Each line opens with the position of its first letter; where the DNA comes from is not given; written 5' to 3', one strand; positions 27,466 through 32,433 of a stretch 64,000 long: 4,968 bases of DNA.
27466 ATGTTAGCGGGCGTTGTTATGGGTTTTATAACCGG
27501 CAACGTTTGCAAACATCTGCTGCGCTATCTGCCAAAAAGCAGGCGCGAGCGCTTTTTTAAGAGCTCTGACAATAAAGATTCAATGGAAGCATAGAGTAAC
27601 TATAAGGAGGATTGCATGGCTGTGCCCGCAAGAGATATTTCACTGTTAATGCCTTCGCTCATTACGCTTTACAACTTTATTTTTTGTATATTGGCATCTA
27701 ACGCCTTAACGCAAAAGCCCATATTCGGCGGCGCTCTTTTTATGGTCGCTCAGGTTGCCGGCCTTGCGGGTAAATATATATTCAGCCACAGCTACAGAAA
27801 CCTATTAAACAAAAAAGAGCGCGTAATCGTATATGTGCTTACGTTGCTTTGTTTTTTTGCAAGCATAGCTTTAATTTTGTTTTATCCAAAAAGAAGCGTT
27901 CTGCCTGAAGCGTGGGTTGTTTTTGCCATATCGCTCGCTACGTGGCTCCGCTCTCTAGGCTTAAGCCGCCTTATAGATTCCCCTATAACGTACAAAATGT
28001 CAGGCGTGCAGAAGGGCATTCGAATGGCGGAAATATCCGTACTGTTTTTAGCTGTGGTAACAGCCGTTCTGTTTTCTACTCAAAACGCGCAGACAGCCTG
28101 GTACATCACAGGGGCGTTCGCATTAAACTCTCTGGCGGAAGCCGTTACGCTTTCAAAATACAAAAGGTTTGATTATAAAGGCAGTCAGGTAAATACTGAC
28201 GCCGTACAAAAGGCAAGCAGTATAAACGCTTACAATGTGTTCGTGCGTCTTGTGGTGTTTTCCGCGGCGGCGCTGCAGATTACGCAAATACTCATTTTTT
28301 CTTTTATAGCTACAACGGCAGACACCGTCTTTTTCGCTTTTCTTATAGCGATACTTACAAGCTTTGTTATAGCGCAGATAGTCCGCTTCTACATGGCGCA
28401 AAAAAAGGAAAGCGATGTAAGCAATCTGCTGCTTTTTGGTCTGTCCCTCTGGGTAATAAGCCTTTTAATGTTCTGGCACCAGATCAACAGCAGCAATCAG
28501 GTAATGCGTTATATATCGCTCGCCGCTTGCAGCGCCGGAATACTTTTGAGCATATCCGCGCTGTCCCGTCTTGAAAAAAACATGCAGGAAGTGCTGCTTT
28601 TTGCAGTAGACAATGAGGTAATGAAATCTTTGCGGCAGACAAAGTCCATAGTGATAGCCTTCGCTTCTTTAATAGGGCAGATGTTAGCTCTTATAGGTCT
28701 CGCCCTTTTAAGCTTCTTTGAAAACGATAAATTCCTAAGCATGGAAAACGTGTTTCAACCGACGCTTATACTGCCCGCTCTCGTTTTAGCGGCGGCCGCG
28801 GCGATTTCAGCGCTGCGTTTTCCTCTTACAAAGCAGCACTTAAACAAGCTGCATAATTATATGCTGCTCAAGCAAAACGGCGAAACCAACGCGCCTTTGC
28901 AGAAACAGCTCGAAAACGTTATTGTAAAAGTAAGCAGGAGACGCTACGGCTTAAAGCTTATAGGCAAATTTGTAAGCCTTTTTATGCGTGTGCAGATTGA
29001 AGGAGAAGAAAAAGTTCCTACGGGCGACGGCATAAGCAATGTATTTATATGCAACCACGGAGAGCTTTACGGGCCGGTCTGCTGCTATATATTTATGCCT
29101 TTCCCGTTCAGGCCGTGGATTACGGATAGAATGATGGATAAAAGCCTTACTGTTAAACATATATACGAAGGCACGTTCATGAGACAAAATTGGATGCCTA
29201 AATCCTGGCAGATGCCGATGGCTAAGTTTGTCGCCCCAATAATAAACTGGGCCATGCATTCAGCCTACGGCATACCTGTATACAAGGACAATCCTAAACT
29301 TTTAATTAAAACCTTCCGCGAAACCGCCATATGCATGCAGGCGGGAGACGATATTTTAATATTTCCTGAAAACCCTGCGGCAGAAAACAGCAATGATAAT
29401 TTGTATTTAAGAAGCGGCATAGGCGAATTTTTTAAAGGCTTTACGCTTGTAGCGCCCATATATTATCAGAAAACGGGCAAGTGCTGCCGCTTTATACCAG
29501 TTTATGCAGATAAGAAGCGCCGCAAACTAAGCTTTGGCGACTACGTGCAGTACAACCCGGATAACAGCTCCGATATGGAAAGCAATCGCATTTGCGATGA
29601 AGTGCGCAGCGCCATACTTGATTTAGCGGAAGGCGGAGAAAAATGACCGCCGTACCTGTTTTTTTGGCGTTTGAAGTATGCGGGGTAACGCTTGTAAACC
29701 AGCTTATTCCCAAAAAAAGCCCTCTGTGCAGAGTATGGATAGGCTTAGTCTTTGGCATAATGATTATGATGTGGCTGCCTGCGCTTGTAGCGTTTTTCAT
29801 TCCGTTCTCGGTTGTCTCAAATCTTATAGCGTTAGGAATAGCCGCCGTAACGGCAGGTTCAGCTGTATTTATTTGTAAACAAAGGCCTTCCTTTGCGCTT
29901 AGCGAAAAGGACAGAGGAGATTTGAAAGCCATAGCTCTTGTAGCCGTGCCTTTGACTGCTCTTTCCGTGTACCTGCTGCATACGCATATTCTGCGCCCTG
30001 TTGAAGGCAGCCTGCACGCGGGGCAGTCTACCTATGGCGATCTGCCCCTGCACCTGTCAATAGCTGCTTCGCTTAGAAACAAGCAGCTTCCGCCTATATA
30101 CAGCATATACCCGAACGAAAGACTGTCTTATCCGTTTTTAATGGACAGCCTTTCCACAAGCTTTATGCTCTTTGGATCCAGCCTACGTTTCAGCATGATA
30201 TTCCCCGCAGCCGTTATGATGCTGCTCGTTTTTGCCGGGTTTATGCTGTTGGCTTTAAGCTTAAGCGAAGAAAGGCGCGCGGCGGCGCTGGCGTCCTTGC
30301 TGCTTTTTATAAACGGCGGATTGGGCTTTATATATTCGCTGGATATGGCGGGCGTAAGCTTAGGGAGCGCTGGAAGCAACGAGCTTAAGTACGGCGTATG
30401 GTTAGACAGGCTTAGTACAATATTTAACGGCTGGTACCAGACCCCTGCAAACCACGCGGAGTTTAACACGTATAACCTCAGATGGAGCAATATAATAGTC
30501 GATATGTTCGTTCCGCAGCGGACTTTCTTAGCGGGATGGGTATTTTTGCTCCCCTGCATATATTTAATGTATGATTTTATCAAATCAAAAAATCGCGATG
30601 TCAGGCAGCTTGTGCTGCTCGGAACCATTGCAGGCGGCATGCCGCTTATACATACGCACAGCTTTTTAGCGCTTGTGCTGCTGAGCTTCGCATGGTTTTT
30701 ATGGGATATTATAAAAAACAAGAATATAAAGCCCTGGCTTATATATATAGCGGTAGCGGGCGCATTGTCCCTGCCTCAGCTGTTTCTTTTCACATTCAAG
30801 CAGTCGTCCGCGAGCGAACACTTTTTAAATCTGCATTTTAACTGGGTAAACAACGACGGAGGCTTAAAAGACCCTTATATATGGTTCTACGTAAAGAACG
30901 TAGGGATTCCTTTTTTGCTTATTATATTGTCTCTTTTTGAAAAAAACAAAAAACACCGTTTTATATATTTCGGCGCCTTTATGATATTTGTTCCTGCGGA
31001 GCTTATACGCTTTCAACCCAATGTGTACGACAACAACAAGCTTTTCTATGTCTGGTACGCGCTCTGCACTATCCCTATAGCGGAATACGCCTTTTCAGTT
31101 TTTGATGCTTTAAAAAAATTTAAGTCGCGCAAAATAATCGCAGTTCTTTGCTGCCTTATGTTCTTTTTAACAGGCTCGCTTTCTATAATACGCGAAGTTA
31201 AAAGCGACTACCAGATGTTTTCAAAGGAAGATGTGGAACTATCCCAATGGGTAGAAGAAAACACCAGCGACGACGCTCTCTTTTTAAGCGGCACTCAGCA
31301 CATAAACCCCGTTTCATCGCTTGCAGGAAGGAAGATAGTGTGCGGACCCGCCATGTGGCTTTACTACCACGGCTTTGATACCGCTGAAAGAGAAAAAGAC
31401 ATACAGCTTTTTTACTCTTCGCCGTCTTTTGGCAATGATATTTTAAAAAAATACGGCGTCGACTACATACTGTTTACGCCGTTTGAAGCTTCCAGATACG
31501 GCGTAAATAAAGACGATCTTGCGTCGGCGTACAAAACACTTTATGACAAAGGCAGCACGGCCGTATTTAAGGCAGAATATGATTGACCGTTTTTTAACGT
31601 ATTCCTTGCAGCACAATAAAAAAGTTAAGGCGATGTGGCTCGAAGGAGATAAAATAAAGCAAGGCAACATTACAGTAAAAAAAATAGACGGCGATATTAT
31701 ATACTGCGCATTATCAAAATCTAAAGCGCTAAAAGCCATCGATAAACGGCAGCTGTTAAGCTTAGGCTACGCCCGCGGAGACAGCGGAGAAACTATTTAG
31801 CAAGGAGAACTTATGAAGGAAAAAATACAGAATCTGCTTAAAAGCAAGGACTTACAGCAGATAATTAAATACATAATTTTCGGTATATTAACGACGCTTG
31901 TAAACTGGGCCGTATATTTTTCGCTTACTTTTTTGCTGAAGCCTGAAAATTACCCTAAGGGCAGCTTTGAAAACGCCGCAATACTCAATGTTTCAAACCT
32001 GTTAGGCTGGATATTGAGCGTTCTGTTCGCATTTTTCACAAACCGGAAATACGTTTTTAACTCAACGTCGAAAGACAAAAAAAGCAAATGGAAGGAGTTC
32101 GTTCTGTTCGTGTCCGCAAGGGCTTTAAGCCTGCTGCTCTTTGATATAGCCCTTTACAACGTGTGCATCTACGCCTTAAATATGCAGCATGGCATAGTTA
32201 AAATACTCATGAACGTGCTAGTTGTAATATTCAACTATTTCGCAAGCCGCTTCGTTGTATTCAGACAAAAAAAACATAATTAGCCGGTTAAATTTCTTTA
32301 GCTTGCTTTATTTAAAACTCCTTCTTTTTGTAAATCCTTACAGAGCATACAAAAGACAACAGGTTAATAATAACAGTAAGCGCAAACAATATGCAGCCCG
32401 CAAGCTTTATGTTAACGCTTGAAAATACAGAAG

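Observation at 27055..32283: Five-gene, translationally coupled envelope-modification cluster with GtrA-like and GT-C-like proteins but an acyltransferase fusion where the polyprenyl-phosphate glycosyltransferase would be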

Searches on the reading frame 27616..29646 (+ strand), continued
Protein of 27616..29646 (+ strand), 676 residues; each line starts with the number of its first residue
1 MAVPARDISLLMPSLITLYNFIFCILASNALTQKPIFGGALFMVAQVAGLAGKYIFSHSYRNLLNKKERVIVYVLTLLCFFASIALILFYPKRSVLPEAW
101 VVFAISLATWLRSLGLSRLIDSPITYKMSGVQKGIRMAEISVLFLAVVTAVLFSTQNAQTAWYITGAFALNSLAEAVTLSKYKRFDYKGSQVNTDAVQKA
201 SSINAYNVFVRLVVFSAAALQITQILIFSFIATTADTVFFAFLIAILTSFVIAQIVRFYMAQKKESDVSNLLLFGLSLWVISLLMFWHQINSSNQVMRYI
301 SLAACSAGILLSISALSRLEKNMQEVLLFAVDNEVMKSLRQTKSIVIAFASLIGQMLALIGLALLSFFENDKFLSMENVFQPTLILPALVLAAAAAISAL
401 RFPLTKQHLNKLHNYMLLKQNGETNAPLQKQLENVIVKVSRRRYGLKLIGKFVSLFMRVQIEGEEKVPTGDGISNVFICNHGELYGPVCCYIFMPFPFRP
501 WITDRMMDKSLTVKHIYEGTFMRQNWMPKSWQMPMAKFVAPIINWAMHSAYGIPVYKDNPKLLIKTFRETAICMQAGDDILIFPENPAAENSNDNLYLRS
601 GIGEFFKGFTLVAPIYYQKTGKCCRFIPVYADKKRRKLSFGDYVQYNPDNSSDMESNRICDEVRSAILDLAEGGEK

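Call 51: search_protein_families(library=pfam, alignment_id=A2, max_evalue=0.1)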
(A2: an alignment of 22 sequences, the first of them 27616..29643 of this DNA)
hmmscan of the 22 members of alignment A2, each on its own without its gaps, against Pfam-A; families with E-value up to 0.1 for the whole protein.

A. member 1, window:27616-29643:+ (676 aa): 1 family
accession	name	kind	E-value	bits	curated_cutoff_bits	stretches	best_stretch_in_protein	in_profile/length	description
PF01553.26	Acyltransferase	-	0.0015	18.8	23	1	538-604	53-117/132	Acyltransferase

B. families by the number of members that match (of 22 scanned): 8 families
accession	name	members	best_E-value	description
PF01553.26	Acyltransferase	22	3.2e-09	Acyltransferase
PF12266.13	DUF3613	4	0.017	Protein of unknown function (DUF3613)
PF21844.1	DUF6903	2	0.0024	Family of unknown function (DUF6903)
PF03124.20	EXS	1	0.019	EXS family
PF02909.22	TetR_C_1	1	0.037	Tetracyclin repressor-like, C-terminal domain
PF16082.10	Phage_holin_2_4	1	0.058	Bacteriophage holin family, superfamily II-like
PF08880.16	QLQ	1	0.069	QLQ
PF20624.3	DMRT5_DMB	1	0.081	DMRT5, DMB domain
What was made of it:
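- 27616..29646 (+): 676-aa fusion. Residues ~1-400 form 12 TM helices with an MFS-like fold. Residues ~445-676 form a PlsC/LPLAT-like acyltransferase domain, predicted to be cytoplasmic. The likely role is as a lipid/lysolipid transporter-acyltransferase. PF01553 is hit by 22 of 22 family members, best E 3.2e-9 (call 51).
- On PlsC/LPLAT acyltransferases (PF01553): All 22 family members match, best E 3.2e-9 (call 51).
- Checked: Acyltransferase: weak in the window protein (18.8 bits), but 22 of 22 family members hit PF01553 (call 51).
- PF01553 is hit in 22/22 members (call 51).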

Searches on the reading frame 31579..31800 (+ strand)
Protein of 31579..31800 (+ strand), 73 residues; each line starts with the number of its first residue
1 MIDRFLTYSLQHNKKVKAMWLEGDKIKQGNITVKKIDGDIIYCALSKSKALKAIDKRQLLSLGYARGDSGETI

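Call 3: search_protein_families(library=pfam, proteins=[window:31579-31800:+], max_evalue=0.1)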
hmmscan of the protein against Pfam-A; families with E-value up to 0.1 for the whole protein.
window:31579-31800:+ (73 aa): 0 families

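Call 4: search_protein_families(library=ncbifam, proteins=[window:31579-31800:+], max_evalue=0.1)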
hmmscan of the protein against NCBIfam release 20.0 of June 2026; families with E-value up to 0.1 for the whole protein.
window:31579-31800:+ (73 aa): 1 family
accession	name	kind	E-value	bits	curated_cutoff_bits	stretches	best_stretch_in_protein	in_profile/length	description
TIGR03516.1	ppisom_GldI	equivalog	0.09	12.1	157.6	0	12-61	77-126/177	gliding motility-associated peptidyl-prolyl isomerase GldI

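Call 35: search_protein_families(library=pfam, alignment_id=A3, max_evalue=1)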
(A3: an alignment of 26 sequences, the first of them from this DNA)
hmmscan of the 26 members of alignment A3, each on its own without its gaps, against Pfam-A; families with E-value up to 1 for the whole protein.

A. member 1, seq(73 aa): 0 families

B. families by the number of members that match (of 26 scanned): 9 families
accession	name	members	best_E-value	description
PF09124.16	Endonuc-dimeris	1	0.026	T4 recombination endonuclease VII, dimerisation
PF08863.15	YolD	1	0.042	YolD-like protein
PF01316.27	Arg_repressor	1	0.05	Arginine repressor, DNA binding domain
PF22854.2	VEGFR1-3_N_Ig-like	1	0.11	VEGFR1-3, N-terminal Ig-like domain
PF08695.16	Coa1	1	0.11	Cytochrome oxidase complex assembly protein 1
PF06135.17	IreB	1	0.11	IreB regulatory phosphoprotein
PF00475.24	IGPD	1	0.15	Imidazoleglycerol-phosphate dehydratase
PF18922.5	DUF5672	1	0.15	Protein of unknown function (DUF5672)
PF20025.4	DUF6433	1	0.2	Family of unknown function (DUF6433)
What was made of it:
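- Tried and rejected: Pfam on 26 members gave no family, only one member with YolD at E 0.042 (call 35).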

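Call 36: search_solved_structures(query=A3, max_evalue=10, show_alignments=2)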
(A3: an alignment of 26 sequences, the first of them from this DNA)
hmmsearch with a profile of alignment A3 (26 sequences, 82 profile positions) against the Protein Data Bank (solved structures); distinct sequences matched with E-value up to 10: 0.
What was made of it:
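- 31579..31800 (+): 73-aa soluble protein ('s73') of a new family with the conserved motifs RFLxYSL and YARGD(D/S)G(D/E)T. It is an obligate genomic partner of the GT-C gene. Its role is unknown; I infer a cytoplasmic accessory or regulatory subunit. There is no Pfam or PDB match (calls 3, 35, 36).
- Tried and rejected: A PDB profile search gave no hits (call 36).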

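Call 47: find_homologous_proteins(query=A3, max_evalue=0.001)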
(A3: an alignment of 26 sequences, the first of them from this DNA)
Query A3 (26 sequences) (73 aa, profile of the alignment): 496 proteins with E <= 0.001 among 1623 candidates; the best 120 are listed.
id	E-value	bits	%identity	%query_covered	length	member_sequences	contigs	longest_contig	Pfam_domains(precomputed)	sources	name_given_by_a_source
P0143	2.3e-30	122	45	100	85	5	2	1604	-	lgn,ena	-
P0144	1.5e-29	120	42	100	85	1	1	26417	-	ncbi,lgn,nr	ncbi:MAG: hypothetical protein PHP02_03725 [Eubacteriales bacterium]|nr:hypothetical protein [Eubact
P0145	2.9e-29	119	39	100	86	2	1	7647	-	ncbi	-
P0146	5.2e-29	118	41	100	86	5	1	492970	-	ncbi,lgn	ncbi:MAG: hypothetical protein ACOX6Y_01780 [Christensenellales bacterium]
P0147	6.2e-29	118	39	100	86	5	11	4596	-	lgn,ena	-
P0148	7.0e-29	117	42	100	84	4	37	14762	-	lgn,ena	-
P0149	7.8e-29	117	41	100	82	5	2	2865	-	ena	-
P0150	8.5e-29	117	41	100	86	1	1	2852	-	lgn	-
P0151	1.4e-28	116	36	100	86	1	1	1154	-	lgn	-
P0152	1.4e-28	116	42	100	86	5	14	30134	-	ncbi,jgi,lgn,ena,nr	ncbi:MAG: hypothetical protein GX540_04160 [Clostridiales bacterium]|nr:hypothetical protein [Clostr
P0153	1.9e-28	116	45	99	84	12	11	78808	-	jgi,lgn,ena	-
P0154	2.0e-28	116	41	100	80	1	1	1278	-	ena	-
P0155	2.0e-28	116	36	100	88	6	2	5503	-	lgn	-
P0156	2.3e-28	116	41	100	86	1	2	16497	-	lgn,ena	-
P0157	2.5e-28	116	38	99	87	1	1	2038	-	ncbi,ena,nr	ncbi:MAG: hypothetical protein GXZ04_03255 [Clostridiales bacterium]|nr:hypothetical protein [Clostr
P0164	1.1e-27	113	57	99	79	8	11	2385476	-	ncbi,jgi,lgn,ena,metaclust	ncbi:MAG: hypothetical protein ACOX54_06680 [Christensenellales bacterium]|jgi:hypothetical protein|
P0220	7.0e-26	108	37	100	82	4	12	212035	-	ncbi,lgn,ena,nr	ncbi:MAG: hypothetical protein IJD39_00770 [Clostridia bacterium]|nr:hypothetical protein [Clostridi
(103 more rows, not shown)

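Call 72: find_encoding_contigs(protein=P0220, flank=10000, max_places=1)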
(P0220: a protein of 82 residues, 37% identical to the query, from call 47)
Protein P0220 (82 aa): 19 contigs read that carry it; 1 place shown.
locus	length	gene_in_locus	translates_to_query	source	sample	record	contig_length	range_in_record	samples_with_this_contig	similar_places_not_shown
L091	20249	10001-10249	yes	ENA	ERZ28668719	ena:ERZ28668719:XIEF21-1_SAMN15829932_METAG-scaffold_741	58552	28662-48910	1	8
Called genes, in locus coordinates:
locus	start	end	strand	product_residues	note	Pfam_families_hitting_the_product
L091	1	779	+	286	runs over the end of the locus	PF02557:VanY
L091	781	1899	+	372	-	PF07719:TPR_2 (faint), PF13482:RNase_H_2, PF13428:TPR_14 (faint)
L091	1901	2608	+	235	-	PF13181:TPR_8 (faint), PF13424:TPR_12 (faint), PF07719:TPR_2 (faint), PF13176:TPR_7 (faint)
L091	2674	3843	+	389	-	PF00768:Peptidase_S11, PF13354:Beta-lactamase2, PF07943:PBP5_C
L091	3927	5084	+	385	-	PF00933:Glyco_hydro_3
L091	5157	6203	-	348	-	-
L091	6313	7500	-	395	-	PF20706:GT4-conflict, PF13439:Glyco_transf_4, PF13579:Glyco_trans_4_4, PF00534:Glycos_transf_1, PF13692:Glyco_trans_1_4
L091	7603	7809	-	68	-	-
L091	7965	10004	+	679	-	-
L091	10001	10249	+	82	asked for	-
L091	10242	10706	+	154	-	PF04138:GtrA_DPMS_TM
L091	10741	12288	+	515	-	PF17936:Big_6 (faint), PF09136:Glucodextran_B (faint)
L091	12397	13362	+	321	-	PF01116:F_bP_aldolase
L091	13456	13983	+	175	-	PF00583:Acetyltransf_1, PF13673:Acetyltransf_10 (weak), PF13508:Acetyltransf_7 (weak)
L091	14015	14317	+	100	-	-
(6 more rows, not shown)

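Call 73: find_encoding_contigs(protein=P0164, flank=10000, max_places=1)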
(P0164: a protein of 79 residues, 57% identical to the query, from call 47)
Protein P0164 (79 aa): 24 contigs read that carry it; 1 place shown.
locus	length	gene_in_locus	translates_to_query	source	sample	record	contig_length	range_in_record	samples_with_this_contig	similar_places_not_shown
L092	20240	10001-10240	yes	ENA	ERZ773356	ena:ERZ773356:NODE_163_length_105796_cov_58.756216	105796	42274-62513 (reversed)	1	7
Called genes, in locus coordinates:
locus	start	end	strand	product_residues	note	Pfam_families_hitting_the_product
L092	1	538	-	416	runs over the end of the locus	PF02653:BPD_transp_2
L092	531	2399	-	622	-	PF02653:BPD_transp_2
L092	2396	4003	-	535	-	PF00005:ABC_tran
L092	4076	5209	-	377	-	PF12683:DUF3798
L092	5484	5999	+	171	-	PF07456:Hpre_diP_synt_I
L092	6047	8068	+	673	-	-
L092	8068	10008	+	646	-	PF10034:Dpy19 (weak)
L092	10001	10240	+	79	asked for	-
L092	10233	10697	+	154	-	PF04138:GtrA_DPMS_TM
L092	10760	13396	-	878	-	PF01326:PPDK_N, PF00391:PEP-utilizers, PF02896:PEP-utilizers_C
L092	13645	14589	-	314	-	PF00198:2-oxoacid_dh (faint)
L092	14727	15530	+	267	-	PF08867:FRG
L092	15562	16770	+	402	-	PF03977:OAD_beta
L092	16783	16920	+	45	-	PF04277:OAD_gamma (weak)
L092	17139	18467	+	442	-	PF01595:CNNM, PF00571:CBS (weak), PF03471:CorC_HlyC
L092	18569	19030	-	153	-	-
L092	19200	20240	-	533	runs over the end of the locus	PF00009:GTP_EFTU, PF01926:MMR_HSR1 (faint), PF22042:EF-G_D2, PF03144:GTP_EFTU_D2, PF16658:RF3_C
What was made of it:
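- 31579..31800 (+): Reverse look-ups of two homologues again land next to a GT-C and a GtrA gene (calls 72, 73).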

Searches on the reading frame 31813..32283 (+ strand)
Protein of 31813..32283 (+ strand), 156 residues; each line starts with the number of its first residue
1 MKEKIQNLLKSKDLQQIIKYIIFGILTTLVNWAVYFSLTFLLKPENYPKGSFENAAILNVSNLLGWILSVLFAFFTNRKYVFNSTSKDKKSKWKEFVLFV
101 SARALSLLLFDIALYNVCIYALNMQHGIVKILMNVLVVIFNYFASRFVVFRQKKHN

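Call 3: search_protein_families(library=pfam, proteins=[window:31813-32283:+], max_evalue=0.1)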
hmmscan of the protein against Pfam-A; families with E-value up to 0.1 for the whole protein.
window:31813-32283:+ (156 aa): 3 families
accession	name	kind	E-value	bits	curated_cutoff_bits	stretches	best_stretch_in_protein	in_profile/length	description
PF04138.20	GtrA_DPMS_TM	-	1.3e-18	67.8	26.1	1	19-150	1-117/117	GtrA/DPMS, transmembrane domain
PF07690.21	MFS_1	-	0.017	14.5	33.4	1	11-137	202-319/347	Major Facilitator Superfamily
PF14342.11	DUF4396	-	0.03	15.1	27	1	57-125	33-102/141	Domain of unknown function (DUF4396)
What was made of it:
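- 31813..32283 (+): GtrA-family small membrane protein, 156 aa. I infer a role as a polyprenyl-phosphate-sugar translocase or as a GT-C-recruiting partner. PF04138 hit with E 1.3e-18, 67.8 bits against a cut-off of 26.1 (call 3).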

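Call 4: search_protein_families(library=ncbifam, proteins=[window:31813-32283:+], max_evalue=0.1)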
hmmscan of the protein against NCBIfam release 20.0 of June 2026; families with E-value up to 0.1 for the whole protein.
window:31813-32283:+ (156 aa): 2 families
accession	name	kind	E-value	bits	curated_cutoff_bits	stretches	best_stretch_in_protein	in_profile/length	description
NF037976.1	gtrA_1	subfamily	2.7e-06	27.5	50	2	10-43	64-97/126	GtrA family protein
NF002899.0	PRK03449.1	equivalog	0.059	12.5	276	0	55-85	21-51/359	membrane protein insertase YidC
